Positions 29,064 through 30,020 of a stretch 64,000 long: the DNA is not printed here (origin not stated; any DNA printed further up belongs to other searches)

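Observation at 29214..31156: GtrA / UbiA-family phosphoribosyltransferase / PHP phosphatase triad resembling the mycobacterial decaprenyl-phospho-ribose module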

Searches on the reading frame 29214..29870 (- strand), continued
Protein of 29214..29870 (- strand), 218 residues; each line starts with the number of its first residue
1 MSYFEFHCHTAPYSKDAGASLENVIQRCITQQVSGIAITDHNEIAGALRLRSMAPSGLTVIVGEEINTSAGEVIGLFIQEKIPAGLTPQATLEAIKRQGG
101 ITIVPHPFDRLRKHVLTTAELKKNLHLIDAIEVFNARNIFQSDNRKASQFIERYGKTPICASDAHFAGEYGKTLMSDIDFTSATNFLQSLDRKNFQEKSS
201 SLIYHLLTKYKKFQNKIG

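Call 57: fold_search(model_id=the predicted structure, library=pdb)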
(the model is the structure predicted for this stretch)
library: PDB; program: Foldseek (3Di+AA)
matches with E <= 10: 1313; with E <= 0.001: 40
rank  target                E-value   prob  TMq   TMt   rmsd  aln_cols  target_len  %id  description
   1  7ug9                  4.2e-12  1.00  0.60  0.63   3.5       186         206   24  Crystal structure of RNase AM PHP domain (released 2022-08-31)
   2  2anu_A                5.7e-12  1.00  0.65  0.63   7.6       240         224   20  Crystal structure of Predicted metal-dependent phosphoesterase (PHP family) (tm0559) from THERMOTOGA MARITIMA at 2.40  (released 2005-10-18)
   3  2anu_E                2.3e-11  1.00  0.62  0.61   7.6       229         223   22  Crystal structure of Predicted metal-dependent phosphoesterase (PHP family) (tm0559) from THERMOTOGA MARITIMA at 2.40  (released 2005-10-18)
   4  2anu_C                4.5e-11  1.00  0.63  0.62   7.6       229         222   20  Crystal structure of Predicted metal-dependent phosphoesterase (PHP family) (tm0559) from THERMOTOGA MARITIMA at 2.40  (released 2005-10-18)
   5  2anu_F                1.1e-10  1.00  0.65  0.64   7.5       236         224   19  Crystal structure of Predicted metal-dependent phosphoesterase (PHP family) (tm0559) from THERMOTOGA MARITIMA at 2.40  (released 2005-10-18)
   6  2anu_B                1.2e-10  1.00  0.62  0.61   7.6       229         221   21  Crystal structure of Predicted metal-dependent phosphoesterase (PHP family) (tm0559) from THERMOTOGA MARITIMA at 2.40  (released 2005-10-18)
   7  3e38_B                4.0e-10  1.00  0.71  0.47   8.6       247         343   16  CRYSTAL STRUCTURE OF A TWO-DOMAIN PROTEIN CONTAINING PREDICTED PHP-LIKE METAL-DEPENDENT PHOSPHOESTERASE (BVU_3505) FRO (released 2008-10-07)
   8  2anu_D                4.5e-10  1.00  0.65  0.64   7.1       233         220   21  Crystal structure of Predicted metal-dependent phosphoesterase (PHP family) (tm0559) from THERMOTOGA MARITIMA at 2.40  (released 2005-10-18)
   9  9etk                  6.6e-10  1.00  0.59  0.47   4.5       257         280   16  Crystal structure of Vibrio cholerae RNase AM (released 2024-09-11)
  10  3e38_A                7.0e-10  1.00  0.68  0.45   4.2       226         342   17  CRYSTAL STRUCTURE OF A TWO-DOMAIN PROTEIN CONTAINING PREDICTED PHP-LIKE METAL-DEPENDENT PHOSPHOESTERASE (BVU_3505) FRO (released 2008-10-07)
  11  3o0f                  1.6e-09  1.00  0.61  0.47   6.6       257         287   15  Crystal structure of a putative metal-dependent phosphoesterase (BAD_1165) from bifidobacterium adolescentis atcc 15703  (released 2010-08-25)
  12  7rty_A                5.2e-09  1.00  0.67  0.61   5.0       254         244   13  Crystal Structure of PsfC from Pseudomonas syringae PB-5123 (released 2021-09-15)
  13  3e0f                  6.7e-09  1.00  0.61  0.48   6.1       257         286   16  Crystal structure of a putative metal-dependent phosphoesterase (bad_1165) from bifidobacterium adolescentis atcc 15703  (released 2008-09-02)
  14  3e0d_A                1.9e-08  1.00  0.59  0.13   5.2       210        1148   18  Insights into the Replisome from the Crystral Structure of the Ternary Complex of the Eubacterial DNA Polymerase III a (released 2008-09-23)
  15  2hpi                  2.1e-08  1.00  0.59  0.13   5.2       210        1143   20  Eubacterial and Eukaryotic Replicative DNA Polymerases are not Homologous: X-ray Structure of DNA Polymerase III (released 2006-09-19)
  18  2yb1                  4.1e-07  1.00  0.61  0.48   4.4       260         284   16  Structure of an amidohydrolase from Chromobacterium violaceum (EFI target EFI-500202) with bound Mn, AMP and phosphate. (released 2011-03-16)
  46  3qy6                  2.6e-03  0.99  0.43  0.39   5.6       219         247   16  Crystal structures of YwqE from Bacillus subtilis and CpsB from Streptococcus pneumoniae, unique metal-dependent tyrosin (released 2011-06-08)
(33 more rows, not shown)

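Call 76: search_protein_families(library=pfam, alignment_id=A5, max_evalue=0.00001)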
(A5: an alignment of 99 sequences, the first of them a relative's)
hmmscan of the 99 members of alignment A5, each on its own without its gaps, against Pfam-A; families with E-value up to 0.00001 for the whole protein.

A. member 1, L088:3035-4222:+ (395 aa): 3 families
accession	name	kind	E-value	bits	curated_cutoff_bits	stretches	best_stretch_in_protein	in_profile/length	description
PF02601.20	Exonuc_VII_L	-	4.7e-83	279.7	35.9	2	121-298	1-179/315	Exonuclease VII, large subunit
PF13742.12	tRNA_anti_2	-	3.3e-25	88.6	27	1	5-97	1-94/95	OB-fold nucleic acid binding domain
PF01336.31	tRNA_anti-codon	-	4.4e-09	36.6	27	1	28-99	2-74/75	OB-fold nucleic acid binding domain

B. families by the number of members that match (of 99 scanned): 66 families (the first 25 are shown)
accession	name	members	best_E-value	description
PF00551.24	Formyl_trans_N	20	2e-18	Formyl transferase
PF09285.17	Elong-fact-P_C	13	3.7e-30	Elongation factor P, C-terminal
PF01132.26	EFP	13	4.3e-24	Elongation factor P (EF-P) OB domain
PF08207.18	EFP_N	11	7.6e-21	Elongation factor P (EF-P) KOW-like domain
PF13367.11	PrsW-protease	8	9.7e-45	PrsW family intramembrane metalloprotease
PF03167.25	UDG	8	5.4e-12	Uracil DNA glycosylase superfamily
PF01658.22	Inos-1-P_synth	6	2.3e-37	Myo-inositol-1-phosphate synthase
PF02601.20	Exonuc_VII_L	4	2.2e-90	Exonuclease VII, large subunit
PF00557.29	Peptidase_M24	4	4.7e-72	Metallopeptidase family M24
PF01321.24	Creatinase_N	4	1.9e-31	Creatinase/Prolidase N-terminal domain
PF13742.12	tRNA_anti_2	4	3.3e-25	OB-fold nucleic acid binding domain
PF01336.31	tRNA_anti-codon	4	9.7e-10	OB-fold nucleic acid binding domain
PF03706.18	LPG_synthase_TM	3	2.5e-51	Lysylphosphatidylglycerol synthase TM region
PF03764.24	EFG_IV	2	3.9e-43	Elongation factor G, domain IV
PF00679.30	EFG_C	2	1.1e-29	Elongation factor G C-terminus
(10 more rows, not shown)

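Call 99: search_solved_structures(query=A3, max_evalue=0.001)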
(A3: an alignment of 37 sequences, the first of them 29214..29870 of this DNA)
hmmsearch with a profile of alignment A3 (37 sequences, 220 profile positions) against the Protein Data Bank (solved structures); distinct sequences matched with E-value up to 0.001: 10.
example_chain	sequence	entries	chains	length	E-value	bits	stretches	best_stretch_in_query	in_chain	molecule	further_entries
3e0f_A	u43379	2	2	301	6.2e-13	52.1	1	5-72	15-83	Putative Metal-dependent Phosphoesterase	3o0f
2anu_A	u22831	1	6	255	2.2e-11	47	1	60-150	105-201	hypothetical protein TM0559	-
9etk_A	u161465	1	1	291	2.7e-11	46.7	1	3-68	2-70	Metal-dependent phosphoesterases (PHP family)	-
7ug9_A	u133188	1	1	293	5.1e-11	45.8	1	5-68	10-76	5'-3' exoribonuclease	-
2yb1_A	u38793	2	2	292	5e-06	29.5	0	3-68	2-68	AMIDOHYDROLASE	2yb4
3f2b_A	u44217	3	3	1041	1.1e-05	28.4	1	4-65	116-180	DNA-directed DNA polymerase III alpha chain | GEOBACILLUS KAUSTOPHILUS DNA POLC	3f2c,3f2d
1m65_A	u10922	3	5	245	2.6e-05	27.1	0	4-41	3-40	Hypothetical protein ycdX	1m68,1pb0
5lew_A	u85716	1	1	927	0.00017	24.5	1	4-65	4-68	DNA polymerase III subunit alpha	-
7pu7_A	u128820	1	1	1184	0.00022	24.1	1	4-65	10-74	DNA polymerase III subunit alpha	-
2hpi_A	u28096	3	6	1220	0.00031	23.7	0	4-64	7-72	DNA polymerase III alpha subunit | DNA polymerase III subunit alpha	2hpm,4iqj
